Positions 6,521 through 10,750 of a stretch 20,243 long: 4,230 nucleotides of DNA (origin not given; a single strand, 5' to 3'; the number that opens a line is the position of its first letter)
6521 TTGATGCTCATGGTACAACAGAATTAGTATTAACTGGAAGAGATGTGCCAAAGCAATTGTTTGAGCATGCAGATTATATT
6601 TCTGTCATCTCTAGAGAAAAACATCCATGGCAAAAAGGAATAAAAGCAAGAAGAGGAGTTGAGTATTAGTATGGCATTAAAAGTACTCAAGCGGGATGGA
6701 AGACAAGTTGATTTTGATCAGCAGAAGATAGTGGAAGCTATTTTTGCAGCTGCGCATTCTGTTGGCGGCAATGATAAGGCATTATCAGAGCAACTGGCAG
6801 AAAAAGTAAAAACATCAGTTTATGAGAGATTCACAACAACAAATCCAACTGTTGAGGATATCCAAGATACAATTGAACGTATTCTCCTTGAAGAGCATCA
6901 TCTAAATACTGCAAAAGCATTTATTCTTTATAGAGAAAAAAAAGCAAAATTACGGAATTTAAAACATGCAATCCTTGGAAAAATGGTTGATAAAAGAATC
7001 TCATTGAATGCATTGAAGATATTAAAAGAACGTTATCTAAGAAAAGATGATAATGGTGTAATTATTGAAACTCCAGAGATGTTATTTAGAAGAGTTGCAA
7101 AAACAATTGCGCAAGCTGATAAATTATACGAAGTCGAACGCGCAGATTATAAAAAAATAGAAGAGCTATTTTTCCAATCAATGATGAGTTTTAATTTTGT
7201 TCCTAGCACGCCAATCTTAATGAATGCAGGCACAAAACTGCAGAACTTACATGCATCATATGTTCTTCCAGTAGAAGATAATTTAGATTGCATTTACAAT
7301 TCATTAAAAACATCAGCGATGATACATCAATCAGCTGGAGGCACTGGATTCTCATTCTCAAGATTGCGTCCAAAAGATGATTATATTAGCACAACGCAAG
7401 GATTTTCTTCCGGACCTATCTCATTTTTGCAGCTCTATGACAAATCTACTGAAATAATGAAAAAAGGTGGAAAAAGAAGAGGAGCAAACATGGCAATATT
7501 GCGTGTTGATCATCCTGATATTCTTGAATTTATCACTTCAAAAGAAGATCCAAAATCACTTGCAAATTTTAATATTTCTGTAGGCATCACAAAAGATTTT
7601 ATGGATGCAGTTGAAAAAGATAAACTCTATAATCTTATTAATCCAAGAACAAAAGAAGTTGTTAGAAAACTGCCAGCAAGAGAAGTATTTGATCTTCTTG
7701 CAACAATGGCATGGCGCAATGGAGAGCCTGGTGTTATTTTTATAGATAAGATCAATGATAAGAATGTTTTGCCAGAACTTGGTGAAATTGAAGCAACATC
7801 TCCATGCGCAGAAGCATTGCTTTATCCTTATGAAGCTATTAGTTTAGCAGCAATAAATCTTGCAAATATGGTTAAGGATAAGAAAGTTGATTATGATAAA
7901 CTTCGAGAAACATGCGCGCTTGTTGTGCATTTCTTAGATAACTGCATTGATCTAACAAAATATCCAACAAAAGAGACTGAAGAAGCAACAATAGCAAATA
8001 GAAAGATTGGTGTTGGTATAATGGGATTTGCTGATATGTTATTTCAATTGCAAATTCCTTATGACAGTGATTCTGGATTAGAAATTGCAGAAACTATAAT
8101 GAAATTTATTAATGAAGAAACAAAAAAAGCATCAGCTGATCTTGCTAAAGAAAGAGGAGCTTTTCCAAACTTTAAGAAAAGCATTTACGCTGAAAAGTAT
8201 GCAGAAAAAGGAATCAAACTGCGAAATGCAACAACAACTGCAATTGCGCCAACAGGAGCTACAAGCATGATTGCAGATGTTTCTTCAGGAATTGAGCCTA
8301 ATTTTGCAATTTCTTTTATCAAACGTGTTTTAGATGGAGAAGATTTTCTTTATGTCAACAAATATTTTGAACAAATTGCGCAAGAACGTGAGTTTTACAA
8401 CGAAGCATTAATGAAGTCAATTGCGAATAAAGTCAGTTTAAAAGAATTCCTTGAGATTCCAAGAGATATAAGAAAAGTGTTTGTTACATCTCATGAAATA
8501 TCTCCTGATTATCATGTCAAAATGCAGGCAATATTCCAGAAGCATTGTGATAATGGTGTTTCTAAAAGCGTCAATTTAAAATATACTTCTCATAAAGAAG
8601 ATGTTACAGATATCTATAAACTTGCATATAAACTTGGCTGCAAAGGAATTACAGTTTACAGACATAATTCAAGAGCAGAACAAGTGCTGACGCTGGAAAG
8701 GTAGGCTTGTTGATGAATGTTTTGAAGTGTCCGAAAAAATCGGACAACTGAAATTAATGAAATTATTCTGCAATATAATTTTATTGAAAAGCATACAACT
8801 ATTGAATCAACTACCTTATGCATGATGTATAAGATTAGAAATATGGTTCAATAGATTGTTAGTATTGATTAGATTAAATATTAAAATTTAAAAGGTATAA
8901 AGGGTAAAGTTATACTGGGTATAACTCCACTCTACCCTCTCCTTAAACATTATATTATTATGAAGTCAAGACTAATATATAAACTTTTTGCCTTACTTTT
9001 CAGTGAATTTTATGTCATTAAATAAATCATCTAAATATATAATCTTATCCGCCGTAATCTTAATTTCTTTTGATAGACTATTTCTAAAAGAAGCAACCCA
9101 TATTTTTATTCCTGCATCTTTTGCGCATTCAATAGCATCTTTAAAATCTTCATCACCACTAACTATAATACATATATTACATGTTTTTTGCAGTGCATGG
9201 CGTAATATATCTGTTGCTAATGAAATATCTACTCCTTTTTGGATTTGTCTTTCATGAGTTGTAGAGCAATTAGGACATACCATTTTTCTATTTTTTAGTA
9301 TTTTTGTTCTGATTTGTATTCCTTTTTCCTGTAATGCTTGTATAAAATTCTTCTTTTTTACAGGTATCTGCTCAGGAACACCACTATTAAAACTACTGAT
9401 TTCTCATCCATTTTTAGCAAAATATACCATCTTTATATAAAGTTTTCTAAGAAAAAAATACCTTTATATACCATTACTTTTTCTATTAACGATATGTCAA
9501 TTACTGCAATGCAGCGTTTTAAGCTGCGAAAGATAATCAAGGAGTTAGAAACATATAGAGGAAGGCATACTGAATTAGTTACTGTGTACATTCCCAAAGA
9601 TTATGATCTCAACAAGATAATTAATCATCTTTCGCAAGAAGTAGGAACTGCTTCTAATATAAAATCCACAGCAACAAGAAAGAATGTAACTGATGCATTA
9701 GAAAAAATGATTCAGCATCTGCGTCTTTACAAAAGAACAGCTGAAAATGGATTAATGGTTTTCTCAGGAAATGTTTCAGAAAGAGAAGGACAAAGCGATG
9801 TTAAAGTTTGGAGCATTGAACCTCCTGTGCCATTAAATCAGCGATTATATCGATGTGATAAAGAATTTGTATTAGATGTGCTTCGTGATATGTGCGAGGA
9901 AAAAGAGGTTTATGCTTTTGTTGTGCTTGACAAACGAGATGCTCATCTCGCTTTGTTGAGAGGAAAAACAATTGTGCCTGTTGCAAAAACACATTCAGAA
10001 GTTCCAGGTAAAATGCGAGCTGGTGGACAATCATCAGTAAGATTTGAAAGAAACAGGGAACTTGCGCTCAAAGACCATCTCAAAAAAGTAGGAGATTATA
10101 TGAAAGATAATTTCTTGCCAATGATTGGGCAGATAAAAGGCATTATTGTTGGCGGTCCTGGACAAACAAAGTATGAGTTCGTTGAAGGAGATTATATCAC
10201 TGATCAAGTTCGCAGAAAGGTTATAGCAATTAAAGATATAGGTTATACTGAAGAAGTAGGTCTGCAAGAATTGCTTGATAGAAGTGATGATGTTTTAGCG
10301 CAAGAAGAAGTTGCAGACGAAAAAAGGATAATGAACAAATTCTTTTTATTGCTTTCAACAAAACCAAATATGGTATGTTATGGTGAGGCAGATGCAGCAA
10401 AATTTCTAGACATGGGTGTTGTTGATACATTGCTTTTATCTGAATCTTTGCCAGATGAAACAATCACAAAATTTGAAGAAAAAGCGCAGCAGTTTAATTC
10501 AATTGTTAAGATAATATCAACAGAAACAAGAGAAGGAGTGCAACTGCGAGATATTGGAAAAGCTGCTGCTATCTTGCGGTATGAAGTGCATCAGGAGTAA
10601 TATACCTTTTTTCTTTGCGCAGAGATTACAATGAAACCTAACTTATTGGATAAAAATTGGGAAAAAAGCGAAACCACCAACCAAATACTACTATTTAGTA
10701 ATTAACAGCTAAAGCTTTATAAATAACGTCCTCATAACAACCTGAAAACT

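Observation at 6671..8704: Class II RNR paralogue keeps the radical Cys and Glu but has lost both reducing cysteines, the active-site Asn and the C-terminal thiol tail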

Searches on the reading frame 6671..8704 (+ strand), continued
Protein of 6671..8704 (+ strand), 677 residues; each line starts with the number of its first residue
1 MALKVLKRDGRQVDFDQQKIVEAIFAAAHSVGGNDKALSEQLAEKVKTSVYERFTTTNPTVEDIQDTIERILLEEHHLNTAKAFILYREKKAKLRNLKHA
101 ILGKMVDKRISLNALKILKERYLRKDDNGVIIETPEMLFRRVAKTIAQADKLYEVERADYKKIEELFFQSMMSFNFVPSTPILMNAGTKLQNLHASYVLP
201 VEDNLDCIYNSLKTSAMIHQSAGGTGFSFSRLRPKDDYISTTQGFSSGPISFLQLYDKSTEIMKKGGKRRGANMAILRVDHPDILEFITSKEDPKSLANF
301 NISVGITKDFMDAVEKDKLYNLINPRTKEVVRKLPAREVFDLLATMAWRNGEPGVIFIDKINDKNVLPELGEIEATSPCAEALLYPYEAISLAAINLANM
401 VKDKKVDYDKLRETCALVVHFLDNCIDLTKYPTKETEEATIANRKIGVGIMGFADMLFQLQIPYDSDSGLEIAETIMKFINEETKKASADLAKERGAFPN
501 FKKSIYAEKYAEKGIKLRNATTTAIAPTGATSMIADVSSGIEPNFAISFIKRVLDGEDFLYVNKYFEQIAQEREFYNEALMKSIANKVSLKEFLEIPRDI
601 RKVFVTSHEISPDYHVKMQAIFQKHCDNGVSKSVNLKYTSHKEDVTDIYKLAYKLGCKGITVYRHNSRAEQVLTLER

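Call 66: find_encoding_contigs(protein=P0167, flank=10000, max_places=1)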
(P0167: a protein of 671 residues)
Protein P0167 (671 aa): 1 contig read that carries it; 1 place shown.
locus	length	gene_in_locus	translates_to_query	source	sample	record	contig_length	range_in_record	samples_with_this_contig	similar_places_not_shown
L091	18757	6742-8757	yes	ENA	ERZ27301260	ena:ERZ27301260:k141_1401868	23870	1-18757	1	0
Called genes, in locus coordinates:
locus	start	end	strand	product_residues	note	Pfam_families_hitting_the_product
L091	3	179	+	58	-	?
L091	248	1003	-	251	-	PF00590:TP_methylase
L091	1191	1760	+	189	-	-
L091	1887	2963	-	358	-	PF00091:Tubulin, PF12327:FtsZ_C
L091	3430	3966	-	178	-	-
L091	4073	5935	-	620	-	PF04675:DNA_ligase_A_N, PF01068:DNA_ligase_A_M, PF04679:DNA_ligase_A_C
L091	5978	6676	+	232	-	PF00881:Nitroreductase, PF14512:TM1586_NiRdase (faint), PF00881:Nitroreductase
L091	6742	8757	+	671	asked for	PF03477:ATP-cone, PF00317:Ribonuc_red_lgN, PF02867:Ribonuc_red_lgC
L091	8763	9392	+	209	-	PF02572:CobA_CobO_BtuR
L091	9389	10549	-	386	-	PF00871:Acetate_kinase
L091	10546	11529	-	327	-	PF01515:PTA_PTB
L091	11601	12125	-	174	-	PF03367:Zn_ribbon_ZPR1, PF22794:jr-ZPR1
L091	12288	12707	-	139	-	PF04472:SepF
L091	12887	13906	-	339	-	PF09376:NurA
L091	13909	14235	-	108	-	-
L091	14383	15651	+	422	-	PF00919:UPF0004, PF04055:Radical_SAM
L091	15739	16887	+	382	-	-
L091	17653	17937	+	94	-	-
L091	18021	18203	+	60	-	PF13396:PLDc_N (weak)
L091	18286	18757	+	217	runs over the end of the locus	PF01351:RNase_HII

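Call 80: find_related_loci(query=window:6671-8701:+, collection=metagenome_contigs, flank=9000)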
Query window:6671-8701:+ (677 aa) in metagenome_contigs; peptide patterns used: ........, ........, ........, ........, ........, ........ (x = any residue, [..] = any of these).
226 stretches matched a pattern; 110 encode a relative of the query (tblastn E <= 1e-3); the best 80 are kept; 80 distinct loci.
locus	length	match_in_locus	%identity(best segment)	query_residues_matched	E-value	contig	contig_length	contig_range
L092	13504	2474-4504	92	1-677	0e+0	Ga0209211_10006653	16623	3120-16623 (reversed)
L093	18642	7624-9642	81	1-677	0e+0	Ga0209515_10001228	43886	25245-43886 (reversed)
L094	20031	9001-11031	53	4-676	0e+0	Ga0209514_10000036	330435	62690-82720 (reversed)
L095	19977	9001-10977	50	7-673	0e+0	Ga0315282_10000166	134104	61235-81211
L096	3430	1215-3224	51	4-677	0e+0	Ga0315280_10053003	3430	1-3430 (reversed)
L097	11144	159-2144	48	1-673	0e+0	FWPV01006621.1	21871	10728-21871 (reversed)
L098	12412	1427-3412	48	1-673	0e+0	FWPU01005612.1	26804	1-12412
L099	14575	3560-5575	48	1-676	0e+0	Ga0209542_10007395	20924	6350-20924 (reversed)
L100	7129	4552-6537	48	7-675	0e+0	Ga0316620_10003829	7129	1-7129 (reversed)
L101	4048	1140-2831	53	109-677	0e+0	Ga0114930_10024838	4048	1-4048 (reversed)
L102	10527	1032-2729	53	109-675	0e+0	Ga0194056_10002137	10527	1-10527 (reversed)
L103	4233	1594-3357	49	89-677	0e+0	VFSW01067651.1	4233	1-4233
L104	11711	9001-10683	54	113-673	0e+0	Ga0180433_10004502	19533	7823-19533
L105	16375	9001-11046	46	5-675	0e+0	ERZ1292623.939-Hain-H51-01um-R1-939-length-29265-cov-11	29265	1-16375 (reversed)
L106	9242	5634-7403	53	77-674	0e+0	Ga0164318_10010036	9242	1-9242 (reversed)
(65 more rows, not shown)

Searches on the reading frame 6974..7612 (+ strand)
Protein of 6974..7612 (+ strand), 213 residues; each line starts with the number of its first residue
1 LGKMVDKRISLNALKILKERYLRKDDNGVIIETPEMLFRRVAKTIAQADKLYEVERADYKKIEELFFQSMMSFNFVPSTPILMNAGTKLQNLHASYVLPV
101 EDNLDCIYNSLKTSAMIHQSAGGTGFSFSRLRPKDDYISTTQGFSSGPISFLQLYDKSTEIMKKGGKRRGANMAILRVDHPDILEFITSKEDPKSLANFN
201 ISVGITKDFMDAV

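Call 59: search_solved_structures(query=window:6974-7612:+, show_alignments=5, max_evalue=0.00001)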
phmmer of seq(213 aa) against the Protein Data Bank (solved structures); distinct sequences matched with E-value up to 0.00001: 20.
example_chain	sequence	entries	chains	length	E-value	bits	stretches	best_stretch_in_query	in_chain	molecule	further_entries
1xjk_A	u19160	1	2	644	4.6e-37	130.6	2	88-208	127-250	ribonucleotide reductase, B12-dependent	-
1xje_A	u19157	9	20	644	4.7e-37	130.6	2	88-208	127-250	ribonucleotide reductase, B12-dependent | Ribonucleoside-diphosphate reductase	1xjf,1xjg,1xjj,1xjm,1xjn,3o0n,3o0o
5im3_A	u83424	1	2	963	5.4e-24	88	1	6-191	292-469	Ribonucleoside-diphosphate reductase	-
7agj_A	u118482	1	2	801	7.7e-21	77.7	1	10-191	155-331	Ribonucleoside-diphosphate reductase subunit alpha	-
6l3r_A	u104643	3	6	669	2.2e-18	69.7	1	13-192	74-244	Ribonucleoside-diphosphate reductase large subunit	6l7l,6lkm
2wgh_A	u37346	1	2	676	2.3e-18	69.6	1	13-192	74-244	RIBONUCLEOSIDE-DIPHOSPHATE REDUCTASE LARGE SUBUNIT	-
3hnc_A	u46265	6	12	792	2.9e-18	69.3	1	13-192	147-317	Ribonucleoside-diphosphate reductase large subunit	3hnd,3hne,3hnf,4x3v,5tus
5d1y_A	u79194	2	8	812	3e-18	69.2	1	13-192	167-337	Ribonucleoside-diphosphate reductase large subunit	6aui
1zyz_A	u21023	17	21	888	1.6e-16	63.6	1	12-190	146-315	Ribonucleoside-diphosphate reductase large chain 1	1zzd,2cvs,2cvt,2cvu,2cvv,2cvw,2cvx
3tb9_A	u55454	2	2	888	3e-16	62.7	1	12-190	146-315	Ribonucleoside-diphosphate reductase large chain 1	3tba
3s8a_A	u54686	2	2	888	9.9e-16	61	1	12-190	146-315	Ribonucleoside-diphosphate reductase large chain 1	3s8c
6dqw_A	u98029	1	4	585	4e-15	59.1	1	54-199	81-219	Ribonucleoside-diphosphate reductase, alpha chain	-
6cgl_A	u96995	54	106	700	3.8e-14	55.9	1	58-191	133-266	Ribonucleoside-diphosphate reductase | Ribonucleoside-diphosphate reductase subunit alpha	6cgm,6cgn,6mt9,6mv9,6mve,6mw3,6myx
1pem_A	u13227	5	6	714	4.4e-14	55.7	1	67-192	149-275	Ribonucleoside-diphosphate reductase 2 alpha chain | RIBONUCLEOSIDE-DIPHOSPHATE REDUCTASE 2 ALPHA SUBUNIT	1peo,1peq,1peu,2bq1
9l6o_F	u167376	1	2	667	4.1e-13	52.5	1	62-192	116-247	Ribonucleoside-diphosphate reductase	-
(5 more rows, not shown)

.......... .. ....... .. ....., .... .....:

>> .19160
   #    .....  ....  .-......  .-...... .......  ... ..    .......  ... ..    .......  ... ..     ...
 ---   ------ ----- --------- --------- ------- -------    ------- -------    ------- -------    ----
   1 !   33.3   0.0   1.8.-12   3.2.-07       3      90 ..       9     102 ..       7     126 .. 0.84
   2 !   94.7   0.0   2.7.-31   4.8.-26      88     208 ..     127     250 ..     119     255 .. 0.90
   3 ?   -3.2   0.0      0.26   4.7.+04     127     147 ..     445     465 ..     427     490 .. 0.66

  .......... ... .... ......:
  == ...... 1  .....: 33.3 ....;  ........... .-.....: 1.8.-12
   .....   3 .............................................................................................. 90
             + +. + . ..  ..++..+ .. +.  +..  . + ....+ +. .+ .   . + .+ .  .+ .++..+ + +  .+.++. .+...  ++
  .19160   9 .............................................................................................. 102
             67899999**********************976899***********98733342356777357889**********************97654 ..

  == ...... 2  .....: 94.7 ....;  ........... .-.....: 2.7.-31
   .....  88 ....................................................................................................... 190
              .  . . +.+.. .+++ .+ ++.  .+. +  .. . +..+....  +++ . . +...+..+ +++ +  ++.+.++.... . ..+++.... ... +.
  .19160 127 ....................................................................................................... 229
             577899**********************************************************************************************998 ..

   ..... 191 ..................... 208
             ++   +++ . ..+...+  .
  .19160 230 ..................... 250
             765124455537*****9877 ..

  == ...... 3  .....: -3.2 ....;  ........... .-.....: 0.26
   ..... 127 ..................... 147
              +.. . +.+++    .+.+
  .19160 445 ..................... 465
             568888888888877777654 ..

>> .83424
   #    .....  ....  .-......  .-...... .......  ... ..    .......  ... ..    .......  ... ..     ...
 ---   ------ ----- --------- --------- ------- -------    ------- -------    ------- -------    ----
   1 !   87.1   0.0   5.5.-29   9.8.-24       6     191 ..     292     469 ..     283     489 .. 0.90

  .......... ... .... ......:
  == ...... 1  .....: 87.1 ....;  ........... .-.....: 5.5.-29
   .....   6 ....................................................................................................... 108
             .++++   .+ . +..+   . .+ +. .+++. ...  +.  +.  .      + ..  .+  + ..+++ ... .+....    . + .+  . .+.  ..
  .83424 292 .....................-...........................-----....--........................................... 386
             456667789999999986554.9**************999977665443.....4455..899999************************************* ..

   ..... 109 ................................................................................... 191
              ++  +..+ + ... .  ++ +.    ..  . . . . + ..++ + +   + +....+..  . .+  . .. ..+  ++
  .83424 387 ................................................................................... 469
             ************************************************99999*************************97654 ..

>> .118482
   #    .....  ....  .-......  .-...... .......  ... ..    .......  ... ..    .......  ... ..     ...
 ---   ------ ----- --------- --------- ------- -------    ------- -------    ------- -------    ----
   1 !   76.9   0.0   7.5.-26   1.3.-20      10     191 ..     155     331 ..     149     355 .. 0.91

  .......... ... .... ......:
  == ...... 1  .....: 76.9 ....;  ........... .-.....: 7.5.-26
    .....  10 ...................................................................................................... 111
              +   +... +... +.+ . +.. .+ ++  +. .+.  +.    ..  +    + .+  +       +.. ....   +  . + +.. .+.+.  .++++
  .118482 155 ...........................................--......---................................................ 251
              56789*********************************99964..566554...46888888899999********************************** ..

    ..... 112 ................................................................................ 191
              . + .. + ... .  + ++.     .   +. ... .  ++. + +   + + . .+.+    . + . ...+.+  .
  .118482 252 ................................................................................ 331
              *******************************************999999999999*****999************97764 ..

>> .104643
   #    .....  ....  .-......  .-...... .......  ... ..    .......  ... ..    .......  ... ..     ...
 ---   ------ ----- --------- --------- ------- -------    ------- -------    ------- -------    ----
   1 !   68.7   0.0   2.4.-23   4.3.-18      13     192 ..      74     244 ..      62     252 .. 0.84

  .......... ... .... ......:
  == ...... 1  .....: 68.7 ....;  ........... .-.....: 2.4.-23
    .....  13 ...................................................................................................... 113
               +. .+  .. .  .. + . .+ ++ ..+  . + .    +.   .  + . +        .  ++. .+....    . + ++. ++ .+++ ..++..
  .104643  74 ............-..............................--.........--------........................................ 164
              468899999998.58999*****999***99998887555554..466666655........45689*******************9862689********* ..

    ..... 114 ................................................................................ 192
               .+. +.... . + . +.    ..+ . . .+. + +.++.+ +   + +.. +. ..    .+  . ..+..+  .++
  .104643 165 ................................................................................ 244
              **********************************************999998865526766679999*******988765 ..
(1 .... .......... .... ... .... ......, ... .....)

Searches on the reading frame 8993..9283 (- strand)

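Call 43: search_protein_families(library=pfam, proteins=[window:8993-9283:-], max_evalue=0.01)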
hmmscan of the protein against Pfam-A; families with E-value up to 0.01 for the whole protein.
window:8993-9283:- (96 aa): 3 families
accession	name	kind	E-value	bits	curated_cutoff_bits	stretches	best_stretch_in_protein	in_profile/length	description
PF01936.24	NYN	-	2.2e-13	51.4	24.2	1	13-85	72-145/145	NYN domain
PF18821.6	LPD7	-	0.0032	17.8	27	1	18-61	35-77/92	Large polyvalent protein-associated domain 7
PF19769.4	CPxCG_zf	-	0.0091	16.2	27.2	0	3-88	1-74/183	CPxCG-related zinc finger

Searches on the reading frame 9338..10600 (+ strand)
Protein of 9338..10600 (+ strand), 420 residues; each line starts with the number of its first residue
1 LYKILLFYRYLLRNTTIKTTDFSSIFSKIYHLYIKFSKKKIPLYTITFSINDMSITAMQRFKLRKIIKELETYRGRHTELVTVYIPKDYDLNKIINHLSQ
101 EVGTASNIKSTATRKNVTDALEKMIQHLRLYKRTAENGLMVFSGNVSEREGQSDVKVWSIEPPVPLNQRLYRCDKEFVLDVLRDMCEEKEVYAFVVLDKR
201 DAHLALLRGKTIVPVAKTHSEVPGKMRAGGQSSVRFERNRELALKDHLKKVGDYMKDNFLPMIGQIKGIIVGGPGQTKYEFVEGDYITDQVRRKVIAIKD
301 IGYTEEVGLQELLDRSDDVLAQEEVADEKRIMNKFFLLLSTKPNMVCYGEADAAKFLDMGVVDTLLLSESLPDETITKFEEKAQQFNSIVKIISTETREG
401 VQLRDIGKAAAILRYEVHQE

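Call 4: search_protein_families(library=pfam, proteins=[window:9338-10600:+])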
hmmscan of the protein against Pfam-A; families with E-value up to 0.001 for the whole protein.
window:9338-10600:+ (420 aa): 5 families
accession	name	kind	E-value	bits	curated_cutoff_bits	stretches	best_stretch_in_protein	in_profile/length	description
PF03464.20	eRF1_2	-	1.9e-34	119.3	27.1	1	192-321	2-132/133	eRF1 domain 2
PF03463.20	eRF1_1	-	2.1e-19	70.2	23.8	1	64-186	1-123/123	eRF1 domain 1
PF03465.20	eRF1_3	-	1.8e-17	64.2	25.8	1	326-417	2-106/106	eRF1 domain 3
PF18859.6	acVLRF1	-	9.2e-10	39.3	27.1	1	195-286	5-94/130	Actinobacteria/chloroflexi VLRF1 release factor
PF18854.6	baeRF_family10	-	4.8e-09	37.1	27.1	1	182-297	6-121/143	Bacterial archaeo-eukaryotic release factor family 10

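Call 5: search_protein_families(library=ncbifam, proteins=[window:9338-10600:+])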
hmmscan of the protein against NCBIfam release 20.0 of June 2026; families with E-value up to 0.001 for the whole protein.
window:9338-10600:+ (420 aa): 3 families
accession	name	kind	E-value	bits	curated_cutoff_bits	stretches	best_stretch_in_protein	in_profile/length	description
TIGR03676.1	aRF1_eRF1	equivalog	6.9e-121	403.8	234.7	2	60-373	2-316/403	peptide chain release factor aRF-1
TIGR00111.1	pelota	equivalog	2.1e-22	79.9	177.65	1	176-417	118-351/351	mRNA surveillance protein pelota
NF041024.1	acVLRF1_NCBI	exception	6.4e-05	22.7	125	1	188-274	72-158/208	acVLRF1 family peptidyl-tRNA hydrolase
